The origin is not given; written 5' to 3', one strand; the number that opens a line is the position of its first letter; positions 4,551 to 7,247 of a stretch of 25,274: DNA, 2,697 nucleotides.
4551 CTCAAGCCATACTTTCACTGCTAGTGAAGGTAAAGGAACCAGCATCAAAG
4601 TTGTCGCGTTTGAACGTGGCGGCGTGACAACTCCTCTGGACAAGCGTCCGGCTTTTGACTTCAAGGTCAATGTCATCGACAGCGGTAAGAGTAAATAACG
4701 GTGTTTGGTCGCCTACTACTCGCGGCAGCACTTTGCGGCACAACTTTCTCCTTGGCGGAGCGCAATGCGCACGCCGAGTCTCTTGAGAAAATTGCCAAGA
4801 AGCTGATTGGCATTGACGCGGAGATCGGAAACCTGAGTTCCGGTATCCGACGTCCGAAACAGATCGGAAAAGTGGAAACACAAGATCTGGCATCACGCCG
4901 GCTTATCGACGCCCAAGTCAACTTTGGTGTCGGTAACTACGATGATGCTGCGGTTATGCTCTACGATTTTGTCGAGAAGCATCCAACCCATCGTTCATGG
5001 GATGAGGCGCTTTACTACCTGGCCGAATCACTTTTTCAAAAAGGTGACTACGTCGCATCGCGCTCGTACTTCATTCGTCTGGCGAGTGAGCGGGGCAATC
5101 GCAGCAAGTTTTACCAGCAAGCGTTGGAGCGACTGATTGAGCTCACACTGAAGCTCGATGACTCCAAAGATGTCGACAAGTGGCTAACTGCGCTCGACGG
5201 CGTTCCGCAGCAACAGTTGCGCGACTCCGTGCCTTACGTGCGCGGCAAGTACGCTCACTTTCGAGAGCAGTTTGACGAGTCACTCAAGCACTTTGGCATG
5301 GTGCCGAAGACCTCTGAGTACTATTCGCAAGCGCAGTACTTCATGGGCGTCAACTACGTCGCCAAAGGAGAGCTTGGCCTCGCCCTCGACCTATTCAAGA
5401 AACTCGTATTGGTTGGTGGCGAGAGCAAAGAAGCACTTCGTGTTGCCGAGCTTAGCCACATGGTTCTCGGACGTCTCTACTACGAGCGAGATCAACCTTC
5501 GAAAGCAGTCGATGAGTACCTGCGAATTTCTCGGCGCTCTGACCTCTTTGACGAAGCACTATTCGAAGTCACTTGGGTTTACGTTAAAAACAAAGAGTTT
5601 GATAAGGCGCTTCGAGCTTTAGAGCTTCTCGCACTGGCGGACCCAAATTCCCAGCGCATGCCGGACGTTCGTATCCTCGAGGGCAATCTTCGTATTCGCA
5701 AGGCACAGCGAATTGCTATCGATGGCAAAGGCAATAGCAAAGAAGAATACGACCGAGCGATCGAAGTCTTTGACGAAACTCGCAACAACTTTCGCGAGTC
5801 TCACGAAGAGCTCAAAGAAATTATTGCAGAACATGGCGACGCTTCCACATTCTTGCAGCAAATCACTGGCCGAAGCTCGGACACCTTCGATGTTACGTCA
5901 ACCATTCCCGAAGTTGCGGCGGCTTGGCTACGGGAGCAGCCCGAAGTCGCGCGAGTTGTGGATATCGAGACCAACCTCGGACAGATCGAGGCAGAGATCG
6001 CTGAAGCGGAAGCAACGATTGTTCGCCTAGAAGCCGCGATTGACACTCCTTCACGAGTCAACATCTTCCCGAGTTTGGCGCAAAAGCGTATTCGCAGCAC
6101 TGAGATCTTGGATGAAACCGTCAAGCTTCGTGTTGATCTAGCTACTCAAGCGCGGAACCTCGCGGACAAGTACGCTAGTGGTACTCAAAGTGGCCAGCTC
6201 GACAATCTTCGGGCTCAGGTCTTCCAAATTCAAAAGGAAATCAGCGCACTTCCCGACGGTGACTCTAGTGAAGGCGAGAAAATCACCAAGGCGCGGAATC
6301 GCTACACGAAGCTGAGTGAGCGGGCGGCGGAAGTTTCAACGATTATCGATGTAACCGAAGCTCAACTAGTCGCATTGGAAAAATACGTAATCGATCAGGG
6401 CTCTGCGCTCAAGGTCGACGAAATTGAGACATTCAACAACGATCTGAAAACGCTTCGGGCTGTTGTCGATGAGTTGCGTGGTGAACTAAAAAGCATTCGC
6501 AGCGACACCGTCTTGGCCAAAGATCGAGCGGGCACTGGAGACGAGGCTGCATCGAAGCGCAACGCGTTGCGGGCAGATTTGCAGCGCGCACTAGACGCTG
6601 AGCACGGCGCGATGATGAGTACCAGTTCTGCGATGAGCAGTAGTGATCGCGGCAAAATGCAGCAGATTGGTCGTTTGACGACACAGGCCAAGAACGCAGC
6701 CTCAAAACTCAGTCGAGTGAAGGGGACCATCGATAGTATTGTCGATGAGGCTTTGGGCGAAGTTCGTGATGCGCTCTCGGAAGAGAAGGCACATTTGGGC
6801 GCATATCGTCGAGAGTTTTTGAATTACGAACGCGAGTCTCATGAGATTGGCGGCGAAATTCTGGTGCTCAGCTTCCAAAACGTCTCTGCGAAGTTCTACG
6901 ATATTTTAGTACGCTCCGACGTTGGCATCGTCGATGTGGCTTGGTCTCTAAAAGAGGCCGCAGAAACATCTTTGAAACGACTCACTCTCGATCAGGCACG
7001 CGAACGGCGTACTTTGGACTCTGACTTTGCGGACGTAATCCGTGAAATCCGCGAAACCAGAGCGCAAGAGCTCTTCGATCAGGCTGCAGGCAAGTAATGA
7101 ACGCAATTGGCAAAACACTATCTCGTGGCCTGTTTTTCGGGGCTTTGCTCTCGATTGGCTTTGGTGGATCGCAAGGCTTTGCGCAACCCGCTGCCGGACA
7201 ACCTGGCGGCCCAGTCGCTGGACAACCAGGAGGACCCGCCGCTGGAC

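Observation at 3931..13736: Self-contained Glt/Nfs-like trans-envelope operon of unknown function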

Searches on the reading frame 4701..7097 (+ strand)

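Call 4: search_protein_families(library=pfam, proteins=[window:4701-7097:+], max_evalue=0.01)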
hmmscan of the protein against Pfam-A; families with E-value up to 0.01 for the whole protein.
window:4701-7097:+ (798 aa): 8 families
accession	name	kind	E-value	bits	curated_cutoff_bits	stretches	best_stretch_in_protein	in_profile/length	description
PF13174.12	TPR_6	-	1.6e-08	35.1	26.3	0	102-129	1-28/33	Tetratricopeptide repeat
PF13432.12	TPR_16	-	1.2e-07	32.5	32.7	0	76-124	9-54/65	Tetratricopeptide repeat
PF25064.1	ARM_TT21_5th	-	1.8e-07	31.9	27.8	1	102-215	2-112/117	TT21 fifth ARM repeats domain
PF14559.12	TPR_19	-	2.4e-07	31.4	25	0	78-134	5-58/68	Tetratricopeptide repeat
PF13428.12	TPR_14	-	2.7e-06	28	23.5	0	286-318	3-35/44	Tetratricopeptide repeat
PF07719.23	TPR_2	-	2.8e-06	27.5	27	0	102-124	2-24/34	Tetratricopeptide repeat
PF13525.12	YfiO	-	0.0001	22.6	25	1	77-128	55-98/203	Outer membrane lipoprotein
PF14853.12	Fis1_TPR_C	-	0.0036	17.9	25.3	0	102-133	2-34/53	Fis1 C-terminal tetratricopeptide repeat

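Call 5: search_protein_families(library=ncbifam, proteins=[window:4701-7097:+], max_evalue=0.01)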
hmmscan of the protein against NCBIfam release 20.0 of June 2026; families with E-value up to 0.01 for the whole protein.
window:4701-7097:+ (798 aa): 7 families
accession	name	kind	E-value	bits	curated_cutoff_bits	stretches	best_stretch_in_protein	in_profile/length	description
NF033756.1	gliding_GltC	equivalog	4.1e-22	78.7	450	1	60-315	113-388/622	adventurous gliding motility protein GltC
TIGR02795.1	tol_pal_ybgF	equivalog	8.6e-14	52.2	90.1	1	74-158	12-95/119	tol-pal system protein YbgF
TIGR03302.1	OM_YfiO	subfamily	2.5e-06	27.2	81.4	1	71-126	77-121/239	outer membrane protein assembly factor BamD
NF047371.1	FlcA_CTERM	equivalog_domain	0.00067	18.2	300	0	77-130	486-536/646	periplasmic flagellar collar protein FlcA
NF040959.1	MamA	equivalog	0.00092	18.7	200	0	256-318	77-139/204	magnetosome protein MamA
NF011925.1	PRK15396.1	subfamily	0.0011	19.1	108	1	574-611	26-63/78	major outer membrane lipoprotein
NF008756.0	PRK11788.1-4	equivalog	0.0067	15.5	474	0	176-358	36-211/389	lipopolysaccharide assembly protein LapB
